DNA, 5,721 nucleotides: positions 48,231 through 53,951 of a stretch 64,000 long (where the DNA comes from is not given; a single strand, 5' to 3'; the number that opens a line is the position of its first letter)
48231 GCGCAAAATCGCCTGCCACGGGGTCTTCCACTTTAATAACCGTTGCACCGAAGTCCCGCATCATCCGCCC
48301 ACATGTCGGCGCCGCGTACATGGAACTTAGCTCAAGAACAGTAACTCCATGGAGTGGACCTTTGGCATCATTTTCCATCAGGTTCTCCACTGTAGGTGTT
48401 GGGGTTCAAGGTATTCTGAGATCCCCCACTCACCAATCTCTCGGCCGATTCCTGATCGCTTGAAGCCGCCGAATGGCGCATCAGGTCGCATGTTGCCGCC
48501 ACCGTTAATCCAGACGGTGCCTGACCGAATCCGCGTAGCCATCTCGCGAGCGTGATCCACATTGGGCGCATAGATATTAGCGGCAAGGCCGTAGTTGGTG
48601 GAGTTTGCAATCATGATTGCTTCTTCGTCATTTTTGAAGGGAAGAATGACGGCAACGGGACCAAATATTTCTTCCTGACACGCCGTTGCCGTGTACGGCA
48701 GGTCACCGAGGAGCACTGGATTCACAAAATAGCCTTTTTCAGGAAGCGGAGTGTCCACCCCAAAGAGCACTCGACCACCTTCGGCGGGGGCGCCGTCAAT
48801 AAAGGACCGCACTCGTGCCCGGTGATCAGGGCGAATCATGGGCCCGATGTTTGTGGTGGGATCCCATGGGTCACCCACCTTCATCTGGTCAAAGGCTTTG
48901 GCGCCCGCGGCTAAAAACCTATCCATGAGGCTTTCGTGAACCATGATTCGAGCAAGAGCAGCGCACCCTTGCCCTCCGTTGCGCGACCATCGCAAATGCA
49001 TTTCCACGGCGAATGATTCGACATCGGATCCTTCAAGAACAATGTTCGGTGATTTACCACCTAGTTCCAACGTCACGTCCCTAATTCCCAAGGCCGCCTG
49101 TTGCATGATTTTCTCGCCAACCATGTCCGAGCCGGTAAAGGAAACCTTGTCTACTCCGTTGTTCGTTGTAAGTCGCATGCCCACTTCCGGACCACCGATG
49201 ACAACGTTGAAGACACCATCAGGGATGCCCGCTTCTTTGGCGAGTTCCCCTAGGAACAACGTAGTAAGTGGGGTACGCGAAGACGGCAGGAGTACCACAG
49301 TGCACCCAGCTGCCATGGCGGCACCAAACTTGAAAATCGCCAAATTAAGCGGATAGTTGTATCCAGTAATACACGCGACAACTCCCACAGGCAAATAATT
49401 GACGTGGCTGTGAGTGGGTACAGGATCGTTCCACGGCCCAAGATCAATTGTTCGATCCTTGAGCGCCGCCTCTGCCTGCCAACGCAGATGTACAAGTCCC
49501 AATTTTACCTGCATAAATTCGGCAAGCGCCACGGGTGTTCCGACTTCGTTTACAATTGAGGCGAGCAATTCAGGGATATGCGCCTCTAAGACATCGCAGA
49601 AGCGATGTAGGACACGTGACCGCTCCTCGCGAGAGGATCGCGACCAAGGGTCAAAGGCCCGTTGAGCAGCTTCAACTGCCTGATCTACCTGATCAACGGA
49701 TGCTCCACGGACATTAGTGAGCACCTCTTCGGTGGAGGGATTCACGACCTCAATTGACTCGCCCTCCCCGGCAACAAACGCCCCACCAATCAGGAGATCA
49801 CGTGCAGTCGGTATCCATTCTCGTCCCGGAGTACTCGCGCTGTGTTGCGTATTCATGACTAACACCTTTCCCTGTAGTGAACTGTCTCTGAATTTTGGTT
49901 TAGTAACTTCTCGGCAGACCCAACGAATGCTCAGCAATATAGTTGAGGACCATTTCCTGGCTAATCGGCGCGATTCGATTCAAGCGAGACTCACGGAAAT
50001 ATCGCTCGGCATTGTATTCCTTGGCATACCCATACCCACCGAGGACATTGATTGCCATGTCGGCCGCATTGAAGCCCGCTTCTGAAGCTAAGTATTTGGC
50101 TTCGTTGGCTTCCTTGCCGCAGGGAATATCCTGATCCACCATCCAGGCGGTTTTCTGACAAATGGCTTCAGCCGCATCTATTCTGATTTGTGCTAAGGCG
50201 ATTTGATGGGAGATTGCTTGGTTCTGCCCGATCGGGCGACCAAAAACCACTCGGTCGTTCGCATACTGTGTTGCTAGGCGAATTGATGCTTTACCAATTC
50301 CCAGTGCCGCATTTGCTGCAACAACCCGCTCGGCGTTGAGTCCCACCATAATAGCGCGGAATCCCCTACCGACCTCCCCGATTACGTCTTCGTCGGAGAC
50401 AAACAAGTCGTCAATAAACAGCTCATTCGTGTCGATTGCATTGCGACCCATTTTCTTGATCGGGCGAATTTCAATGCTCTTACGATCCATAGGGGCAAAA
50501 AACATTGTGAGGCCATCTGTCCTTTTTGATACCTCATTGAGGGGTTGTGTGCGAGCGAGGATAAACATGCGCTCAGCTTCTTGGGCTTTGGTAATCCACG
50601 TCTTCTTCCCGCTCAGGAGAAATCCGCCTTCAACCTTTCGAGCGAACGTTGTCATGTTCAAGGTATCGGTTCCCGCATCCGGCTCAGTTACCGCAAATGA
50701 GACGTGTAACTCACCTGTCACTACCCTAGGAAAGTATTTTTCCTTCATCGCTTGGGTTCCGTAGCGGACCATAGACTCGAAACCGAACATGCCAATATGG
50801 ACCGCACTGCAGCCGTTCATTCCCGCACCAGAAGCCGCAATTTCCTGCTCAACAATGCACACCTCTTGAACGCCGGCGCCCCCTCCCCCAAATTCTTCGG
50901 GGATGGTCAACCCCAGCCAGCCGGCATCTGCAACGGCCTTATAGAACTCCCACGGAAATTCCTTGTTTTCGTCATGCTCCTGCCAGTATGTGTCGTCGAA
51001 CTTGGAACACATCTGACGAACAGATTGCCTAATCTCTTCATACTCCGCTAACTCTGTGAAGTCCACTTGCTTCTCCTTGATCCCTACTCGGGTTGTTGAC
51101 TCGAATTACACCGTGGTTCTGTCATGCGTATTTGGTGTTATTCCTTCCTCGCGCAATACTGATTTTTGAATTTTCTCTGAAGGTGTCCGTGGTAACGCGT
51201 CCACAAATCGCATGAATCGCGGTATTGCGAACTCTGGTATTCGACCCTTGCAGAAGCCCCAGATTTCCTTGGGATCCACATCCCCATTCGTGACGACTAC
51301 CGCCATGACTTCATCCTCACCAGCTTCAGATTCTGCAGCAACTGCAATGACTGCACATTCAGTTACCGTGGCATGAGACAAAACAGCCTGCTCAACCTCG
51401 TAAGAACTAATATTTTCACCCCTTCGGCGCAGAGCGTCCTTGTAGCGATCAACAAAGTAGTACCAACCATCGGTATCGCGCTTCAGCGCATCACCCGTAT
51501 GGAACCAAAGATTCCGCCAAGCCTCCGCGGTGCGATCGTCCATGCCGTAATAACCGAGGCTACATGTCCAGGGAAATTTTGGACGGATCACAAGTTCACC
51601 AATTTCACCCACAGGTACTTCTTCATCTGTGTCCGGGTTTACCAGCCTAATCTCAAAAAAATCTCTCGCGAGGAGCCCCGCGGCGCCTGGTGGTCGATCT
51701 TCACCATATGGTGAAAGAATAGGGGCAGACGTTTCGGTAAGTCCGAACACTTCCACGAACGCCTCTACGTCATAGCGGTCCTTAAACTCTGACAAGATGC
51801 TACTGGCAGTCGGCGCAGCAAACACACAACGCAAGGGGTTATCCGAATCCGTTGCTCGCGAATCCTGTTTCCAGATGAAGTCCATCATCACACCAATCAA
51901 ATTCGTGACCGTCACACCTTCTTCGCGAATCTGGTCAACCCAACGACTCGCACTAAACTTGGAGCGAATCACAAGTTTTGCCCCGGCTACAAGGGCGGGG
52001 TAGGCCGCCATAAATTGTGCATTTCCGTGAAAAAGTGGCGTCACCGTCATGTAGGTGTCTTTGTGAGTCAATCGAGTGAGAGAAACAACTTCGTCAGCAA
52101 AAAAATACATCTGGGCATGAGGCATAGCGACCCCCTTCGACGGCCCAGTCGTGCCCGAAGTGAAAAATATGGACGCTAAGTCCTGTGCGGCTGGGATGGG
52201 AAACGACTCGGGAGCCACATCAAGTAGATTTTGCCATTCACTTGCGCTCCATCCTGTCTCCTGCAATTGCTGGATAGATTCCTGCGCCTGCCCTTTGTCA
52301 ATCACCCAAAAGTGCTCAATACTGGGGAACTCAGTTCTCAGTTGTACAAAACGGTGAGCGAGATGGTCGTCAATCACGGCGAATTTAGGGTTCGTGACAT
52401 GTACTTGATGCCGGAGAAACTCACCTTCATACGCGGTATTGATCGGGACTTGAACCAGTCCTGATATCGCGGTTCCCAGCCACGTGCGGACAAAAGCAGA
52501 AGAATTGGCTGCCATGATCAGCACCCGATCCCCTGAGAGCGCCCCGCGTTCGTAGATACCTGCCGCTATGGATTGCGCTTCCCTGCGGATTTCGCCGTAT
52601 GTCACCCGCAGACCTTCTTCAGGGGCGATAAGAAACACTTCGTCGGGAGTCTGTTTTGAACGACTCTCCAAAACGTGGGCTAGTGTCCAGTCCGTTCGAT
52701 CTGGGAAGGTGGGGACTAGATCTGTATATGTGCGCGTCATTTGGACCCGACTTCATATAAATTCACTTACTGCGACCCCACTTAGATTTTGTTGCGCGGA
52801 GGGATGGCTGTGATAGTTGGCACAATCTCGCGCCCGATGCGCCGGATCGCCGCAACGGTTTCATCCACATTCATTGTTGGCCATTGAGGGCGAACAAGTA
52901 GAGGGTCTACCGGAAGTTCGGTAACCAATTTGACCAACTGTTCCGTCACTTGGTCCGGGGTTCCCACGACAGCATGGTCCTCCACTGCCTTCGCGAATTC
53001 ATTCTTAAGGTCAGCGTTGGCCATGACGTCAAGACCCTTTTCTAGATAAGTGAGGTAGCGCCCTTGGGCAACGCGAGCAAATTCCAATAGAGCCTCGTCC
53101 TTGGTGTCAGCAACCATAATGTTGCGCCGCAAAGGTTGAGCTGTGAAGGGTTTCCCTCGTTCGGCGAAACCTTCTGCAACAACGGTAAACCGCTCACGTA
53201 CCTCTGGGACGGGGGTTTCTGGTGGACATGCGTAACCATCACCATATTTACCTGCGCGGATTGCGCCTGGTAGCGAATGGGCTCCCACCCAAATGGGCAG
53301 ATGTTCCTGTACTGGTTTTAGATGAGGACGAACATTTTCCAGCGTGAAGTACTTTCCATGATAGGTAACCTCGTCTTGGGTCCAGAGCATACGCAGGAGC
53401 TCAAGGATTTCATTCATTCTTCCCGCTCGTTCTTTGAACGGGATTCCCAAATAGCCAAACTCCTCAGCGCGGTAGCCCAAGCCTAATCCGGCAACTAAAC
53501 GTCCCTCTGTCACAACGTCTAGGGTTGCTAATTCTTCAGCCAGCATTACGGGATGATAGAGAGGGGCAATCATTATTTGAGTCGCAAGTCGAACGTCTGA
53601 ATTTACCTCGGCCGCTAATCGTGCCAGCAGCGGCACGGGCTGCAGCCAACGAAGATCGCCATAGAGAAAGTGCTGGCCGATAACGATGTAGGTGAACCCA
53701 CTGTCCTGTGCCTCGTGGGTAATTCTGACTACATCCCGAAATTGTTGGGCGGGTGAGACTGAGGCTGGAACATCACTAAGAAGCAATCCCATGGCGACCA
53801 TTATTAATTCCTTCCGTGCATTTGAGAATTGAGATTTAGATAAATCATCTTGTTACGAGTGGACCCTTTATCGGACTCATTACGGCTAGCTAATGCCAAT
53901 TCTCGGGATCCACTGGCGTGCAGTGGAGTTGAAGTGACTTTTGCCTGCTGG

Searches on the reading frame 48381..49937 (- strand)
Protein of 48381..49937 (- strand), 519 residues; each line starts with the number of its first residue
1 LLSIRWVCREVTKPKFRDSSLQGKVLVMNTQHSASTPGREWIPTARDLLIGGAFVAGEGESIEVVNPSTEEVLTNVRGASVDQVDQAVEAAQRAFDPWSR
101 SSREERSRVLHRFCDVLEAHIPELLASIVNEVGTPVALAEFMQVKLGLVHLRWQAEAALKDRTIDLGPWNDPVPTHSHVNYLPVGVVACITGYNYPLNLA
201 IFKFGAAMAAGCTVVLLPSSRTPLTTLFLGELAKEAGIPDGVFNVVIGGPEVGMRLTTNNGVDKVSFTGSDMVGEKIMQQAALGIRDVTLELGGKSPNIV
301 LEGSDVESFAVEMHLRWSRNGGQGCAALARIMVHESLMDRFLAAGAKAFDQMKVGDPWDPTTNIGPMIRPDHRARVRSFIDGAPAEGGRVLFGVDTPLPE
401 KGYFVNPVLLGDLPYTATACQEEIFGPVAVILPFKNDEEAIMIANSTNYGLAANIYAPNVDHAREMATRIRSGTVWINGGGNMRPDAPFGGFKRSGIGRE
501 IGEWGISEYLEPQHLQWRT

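Call 15: search_protein_families(library=pfam, proteins=[window:48381-49937:-], max_evalue=0.001)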
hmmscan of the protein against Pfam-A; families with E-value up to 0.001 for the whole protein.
window:48381-49937:- (519 aa): 1 family
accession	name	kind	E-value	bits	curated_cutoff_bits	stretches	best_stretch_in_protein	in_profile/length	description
PF00171.27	Aldedh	-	5e-143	477.4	23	1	54-514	1-460/461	Aldehyde dehydrogenase family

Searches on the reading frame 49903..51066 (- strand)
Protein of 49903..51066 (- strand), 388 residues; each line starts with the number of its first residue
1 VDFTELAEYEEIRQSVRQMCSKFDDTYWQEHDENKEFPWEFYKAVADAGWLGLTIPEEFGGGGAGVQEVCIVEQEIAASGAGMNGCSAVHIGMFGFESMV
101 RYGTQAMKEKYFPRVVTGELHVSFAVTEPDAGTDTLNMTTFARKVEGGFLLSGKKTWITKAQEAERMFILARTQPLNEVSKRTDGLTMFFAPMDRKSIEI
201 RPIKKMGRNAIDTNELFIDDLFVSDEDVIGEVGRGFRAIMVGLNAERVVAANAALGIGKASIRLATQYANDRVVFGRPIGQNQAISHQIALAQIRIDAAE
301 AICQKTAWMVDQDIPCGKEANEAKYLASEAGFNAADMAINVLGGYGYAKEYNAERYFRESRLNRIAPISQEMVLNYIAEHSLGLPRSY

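Call 15: search_protein_families(library=pfam, proteins=[window:49903-51066:-], max_evalue=0.001)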
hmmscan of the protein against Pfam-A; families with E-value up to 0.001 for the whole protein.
window:49903-51066:- (388 aa): 4 families
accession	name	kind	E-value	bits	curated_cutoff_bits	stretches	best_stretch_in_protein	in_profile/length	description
PF00441.29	Acyl-CoA_dh_1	-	1.9e-35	122.7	22.4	1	233-381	1-149/150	Acyl-CoA dehydrogenase, C-terminal domain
PF02771.21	Acyl-CoA_dh_N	-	9.1e-27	94.1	22.9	1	8-119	3-113/113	Acyl-CoA dehydrogenase, N-terminal domain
PF02770.24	Acyl-CoA_dh_M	-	2e-20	73.2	33.3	1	123-220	1-96/97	Acyl-CoA dehydrogenase, middle domain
PF08028.16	Acyl-CoA_dh_2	-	2.2e-13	51.1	22.7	1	249-359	2-122/134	Acyl-CoA dehydrogenase, C-terminal domain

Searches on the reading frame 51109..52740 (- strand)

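Call 15: search_protein_families(library=pfam, proteins=[window:51109-52740:-], max_evalue=0.001)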
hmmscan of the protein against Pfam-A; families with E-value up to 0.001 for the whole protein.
window:51109-52740:- (544 aa): 2 families
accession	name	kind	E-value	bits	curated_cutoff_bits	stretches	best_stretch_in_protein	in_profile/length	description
PF00501.34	AMP-binding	-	4.4e-65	220.4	29.9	1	25-388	2-377/384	AMP-binding enzyme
PF13193.12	AMP-binding_C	-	1e-14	55.6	24.5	1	448-523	1-76/76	AMP-binding enzyme C-terminal domain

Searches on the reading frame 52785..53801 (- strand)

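Call 15: search_protein_families(library=pfam, proteins=[window:52785-53801:-], max_evalue=0.001)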
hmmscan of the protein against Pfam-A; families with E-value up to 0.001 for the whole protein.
window:52785-53801:- (339 aa): 1 family
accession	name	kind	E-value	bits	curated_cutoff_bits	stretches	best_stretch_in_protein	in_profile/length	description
PF00296.26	Bac_luciferase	-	4.9e-52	177.7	27.9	1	7-293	7-307/314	Luciferase-like monooxygenase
